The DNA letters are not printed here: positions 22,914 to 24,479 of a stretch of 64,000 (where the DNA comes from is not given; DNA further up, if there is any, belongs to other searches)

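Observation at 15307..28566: Undescribed radical-SAM-rich envelope lipid/glycan modification cluster inserted after uvrC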

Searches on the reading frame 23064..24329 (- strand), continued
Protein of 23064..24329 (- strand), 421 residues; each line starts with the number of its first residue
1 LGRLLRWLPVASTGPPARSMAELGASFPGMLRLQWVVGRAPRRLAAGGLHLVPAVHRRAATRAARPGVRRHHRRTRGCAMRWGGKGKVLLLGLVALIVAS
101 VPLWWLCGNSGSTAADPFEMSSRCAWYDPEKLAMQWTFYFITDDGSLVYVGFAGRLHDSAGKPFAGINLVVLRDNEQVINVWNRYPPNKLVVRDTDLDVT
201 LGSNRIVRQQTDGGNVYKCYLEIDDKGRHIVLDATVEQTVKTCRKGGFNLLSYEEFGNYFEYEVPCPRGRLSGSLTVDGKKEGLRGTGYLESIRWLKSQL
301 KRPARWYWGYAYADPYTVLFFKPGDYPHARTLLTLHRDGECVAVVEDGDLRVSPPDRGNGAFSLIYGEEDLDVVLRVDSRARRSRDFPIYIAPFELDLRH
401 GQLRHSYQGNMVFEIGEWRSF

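Call 87: search_protein_families(library=ncbifam, proteins=[L100:7203-8234:-, L100:5535-6872:-, L100:6865-7146:-, L100:8296-9180:+], max_evalue=0.00001)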
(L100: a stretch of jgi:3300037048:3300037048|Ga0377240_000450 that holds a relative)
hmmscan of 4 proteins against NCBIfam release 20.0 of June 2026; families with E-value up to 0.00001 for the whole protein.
L100:7203-8234:- (343 aa): 33 families (the best 25 are shown)
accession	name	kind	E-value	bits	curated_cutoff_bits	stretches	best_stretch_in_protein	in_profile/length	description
TIGR02032.1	GG-red-SF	subfamily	8.2e-41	140.6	158.8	1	6-297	2-297/297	geranylgeranyl reductase family protein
NF041160.1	DGGPL_Thplmales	equivalog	1.7e-33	116.2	780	1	5-295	4-308/396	digeranylgeranylglycerophospholipid reductase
NF041080.1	DGGGPL_reductase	equivalog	1.6e-21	76.7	580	1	6-298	3-312/447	digeranylgeranylglycerophospholipid reductase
TIGR02023.1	BchP-ChlP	subfamily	2.4e-19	69.6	343.3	1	6-323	2-323/388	geranylgeranyl diphosphate reductase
NF045655.1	MkRedMenJ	equivalog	5.2e-14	52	700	1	1-299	1-317/406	menaquinone reductase MenJ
NF004834.1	PRK06185.1-3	subfamily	1.9e-12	46.7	500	0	259-319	281-342/420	FAD-dependent oxidoreductase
NF004833.1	PRK06185.1-1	subfamily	2.2e-12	46.5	488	0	258-311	276-330/403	FAD-dependent oxidoreductase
NF004780.0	PRK06126.1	subfamily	2.5e-11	42.6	445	1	3-53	7-59/552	hypothetical protein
NF004832.0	PRK06184.1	subfamily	6e-11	41.8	476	1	3-54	5-58/506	hypothetical protein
NF005612.0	PRK07364.1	equivalog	6.2e-11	41.4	487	0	116-158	149-191/415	FAD-dependent hydroxylase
TIGR01988.1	Ubi-OHases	subfamily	1.4e-10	40.6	224.65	0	119-158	137-175/387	ubiquinone biosynthesis hydroxylase, UbiH/UbiF/VisC/COQ6 family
NF046068.1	AkvoneHdxseDnrF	equivalog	2.1e-10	40.1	650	0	7-53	1-49/439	aklavinone 12-hydroxylase DnrF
NF004835.0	PRK06185.1-4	equivalog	2.6e-10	39.7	601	0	3-37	9-43/411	FAD-dependent oxidoreductase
NF041385.1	Dggglyphlred_Halo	equivalog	6.8e-10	38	700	1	129-296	133-312/405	digeranylgeranylglycerophospholipid reductase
TIGR02028.1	ChlP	equivalog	7.8e-10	38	505.3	1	136-319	148-329/398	geranylgeranyl reductase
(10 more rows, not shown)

L100:5535-6872:- (445 aa): 15 families
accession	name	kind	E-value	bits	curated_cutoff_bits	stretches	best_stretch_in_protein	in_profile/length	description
NF007012.0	PRK09476.1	equivalog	6.8e-31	107.3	269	1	260-445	25-211/254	ferredoxin-type protein NapG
TIGR00397.1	mauM_napG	subfamily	2.5e-27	95.8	178.85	1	273-443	33-200/213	MauM/NapG family ferredoxin-type protein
TIGR02163.1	napH_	subfamily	5e-18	65.5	213.05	1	56-236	63-254/255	NapH/MauN family ferredoxin-type protein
TIGR00402.1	napF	equivalog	1.1e-17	64.4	102.2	1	280-432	22-146/149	ferredoxin-type protein NapF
NF007013.0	PRK09477.1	equivalog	4.2e-17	62.2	234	1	59-237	89-278/286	quinol dehydrogenase ferredoxin subunit NapH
NF042909.1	FMH_DH_FwdF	exception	1.4e-11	44.1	375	1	294-432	56-193/336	tungsten-dependent formylmethanofuran dehydrogenase subunit FwdF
NF038196.1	ferrodoxin_EFR1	subfamily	1.6e-10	41.4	75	0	187-236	182-232/242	EFR1 family ferrodoxin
NF058577.1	FdxA_fam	equivalog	5.9e-09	36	65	0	294-314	8-28/52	4Fe-4S ferredoxin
TIGR01971.1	NuoI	subfamily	7e-08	32.1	113.05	0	337-397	46-101/121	NADH-quinone oxidoreductase, chain I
TIGR02179.1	PorD_KorD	subfamily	9.9e-08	32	60.05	0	380-432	28-70/78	2-oxoacid:acceptor oxidoreductase, delta subunit, pyruvate/2-ketoisovalerate family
NF046105.1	TransRegNosR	equivalog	3.9e-07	28.8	1000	1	61-225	487-662/680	transcriptional regulator NosR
NF040864.1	HgcB_ferredoxin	equivalog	1.1e-06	28.4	99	0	293-351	14-62/93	mercury methylation ferredoxin HgcB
NF045874.1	Vhu_polyferre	exception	2.4e-06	26.5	600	0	294-320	330-356/381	F420-non-reducing hydrogenase associated-polyferredoxin VhuB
NF004536.0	PRK05888.1-1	equivalog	2.9e-06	26.7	212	1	358-432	45-112/180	NADH-quinone oxidoreductase subunit NuoI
NF006221.0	PRK08348.1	subfamily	4e-06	26.6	124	0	291-311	73-93/136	NADH-plastoquinone oxidoreductase subunit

L100:6865-7146:- (93 aa): 39 families (the best 25 are shown)
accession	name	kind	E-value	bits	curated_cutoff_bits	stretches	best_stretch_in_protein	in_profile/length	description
TIGR01944.1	rnfB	subfamily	1.7e-10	40.8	68.7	1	37-89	113-165/190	RnfABCDGE type electron transport complex subunit B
NF038196.1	ferrodoxin_EFR1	subfamily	1.6e-09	38.2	75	1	31-88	178-233/242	EFR1 family ferrodoxin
NF040864.1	HgcB_ferredoxin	equivalog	1.8e-09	37.3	99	1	38-92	15-69/93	mercury methylation ferredoxin HgcB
NF040684.1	PorD_Arch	equivalog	3e-09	36.8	120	1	38-89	33-84/85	pyruvate synthase subunit PorD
NF041836.1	rnfB_Methano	equivalog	4.4e-09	36.2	445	1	38-90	142-194/265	Rnf electron transport complex subunit RnfB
NF005506.0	PRK07118.1-5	equivalog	4.9e-09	36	388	1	34-83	213-261/279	Fe-S cluster domain-containing protein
NF005505.0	PRK07118.1-4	equivalog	4.9e-09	36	378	1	38-90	142-194/265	Fe-S cluster domain-containing protein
NF004541.0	PRK05888.2-2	equivalog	6.9e-09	35.7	217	1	38-88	62-115/168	NADH-quinone oxidoreductase subunit NuoI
NF045874.1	Vhu_polyferre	exception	1.1e-08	34.2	600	1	30-87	121-177/381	F420-non-reducing hydrogenase associated-polyferredoxin VhuB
NF005415.0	PRK06991.1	equivalog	1.7e-08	34.4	281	1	15-87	65-135/284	electron transport complex subunit RsxB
NF005503.0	PRK07118.1-2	equivalog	2.6e-08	33.5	252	1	36-87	137-187/292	RnfABCDGE type electron transport complex subunit B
NF007203.0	PRK09624.1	equivalog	3.6e-08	33.6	171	1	38-90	52-104/105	pyuvate ferredoxin oxidoreductase subunit delta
NF003475.0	PRK05113.1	equivalog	4.3e-08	33.3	203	1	37-87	113-163/190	electron transport complex subunit RsxB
NF006446.0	PRK08764.1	equivalog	4.8e-08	33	220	1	8-86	54-135/139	Rnf electron transport complex subunit RnfB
TIGR02179.1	PorD_KorD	subfamily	5.5e-08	32.8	60.05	1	38-89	26-77/78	2-oxoacid:acceptor oxidoreductase, delta subunit, pyruvate/2-ketoisovalerate family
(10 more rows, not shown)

L100:8296-9180:+ (294 aa): 18 families
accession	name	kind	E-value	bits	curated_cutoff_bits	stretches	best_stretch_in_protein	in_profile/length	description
NF041675.1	sarc_dimgly_tmase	equivalog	6.2e-17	62.4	550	1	19-222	20-220/278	sarcosine/dimethylglycine N-methyltransferase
NF040703.1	cyclopro_CfaB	exception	5e-15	55.2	650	1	45-163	140-259/393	C17 cyclopropane fatty acid synthase CfaB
NF041943.1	GPPMT_Stmyces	equivalog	1.9e-14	54.2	400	1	60-224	73-233/272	geranyl diphosphate 2-C-methyltransferase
NF008686.0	PRK11705.1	equivalog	8.6e-13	48.1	400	1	41-112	144-215/383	cyclopropane fatty acyl phospholipid synthase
NF043040.1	corrin_prot_MT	hypoth_equivalog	1.6e-12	47.3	180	1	62-142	40-120/216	corrinoid protein-associated methyltransferase CpaM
NF045667.1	MTase_DVU1556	equivalog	5.5e-12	45.6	155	1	61-232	19-181/213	DVU_1556 family methyltransferase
NF053839.1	CPFASynBruc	equivalog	1.5e-11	43.9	600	1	54-140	164-247/410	cyclopropane fatty acid synthase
NF041537.1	ArsM_AhpD_UU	exception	6e-10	38.4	510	1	62-176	74-188/345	arsenite methyltransferase/AhpD domain selenoprotein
TIGR01983.1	UbiG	equivalog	3.4e-09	36.3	102.95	1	65-164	50-148/228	bifunctional 2-polyprenyl-6-hydroxyphenol methylase/3-demethylubiquinol 3-O-methyltransferase UbiG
NF041536.1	ArsM_DUF2284_UU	exception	4.8e-09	35.1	575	1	62-164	74-177/459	arsenite methyltransferase/DUF2284 domain selenoprotein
TIGR02021.1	BchM-ChlM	equivalog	3.5e-08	33.1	158.9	1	61-144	51-130/218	magnesium protoporphyrin IX methyltransferase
NF008823.0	PRK11873.1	subfamily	5.7e-08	32.6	263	1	61-236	74-247/272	arsenite methyltransferase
NF001240.0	PRK00216.1-1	equivalog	6.7e-08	31.9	378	1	61-197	60-194/251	bifunctional demethylmenaquinone methyltransferase/2-methoxy-6-polyprenyl-1,4-benzoquinol methylase UbiE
NF047649.1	MTase_UXPK_star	exception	1.7e-07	30.5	460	1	61-165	74-179/283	methyltransferase/UXPK-star double selenoprotein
TIGR02072.1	BioC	equivalog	9.9e-07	28.8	184.95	1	66-167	36-132/244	malonyl-ACP O-methyltransferase BioC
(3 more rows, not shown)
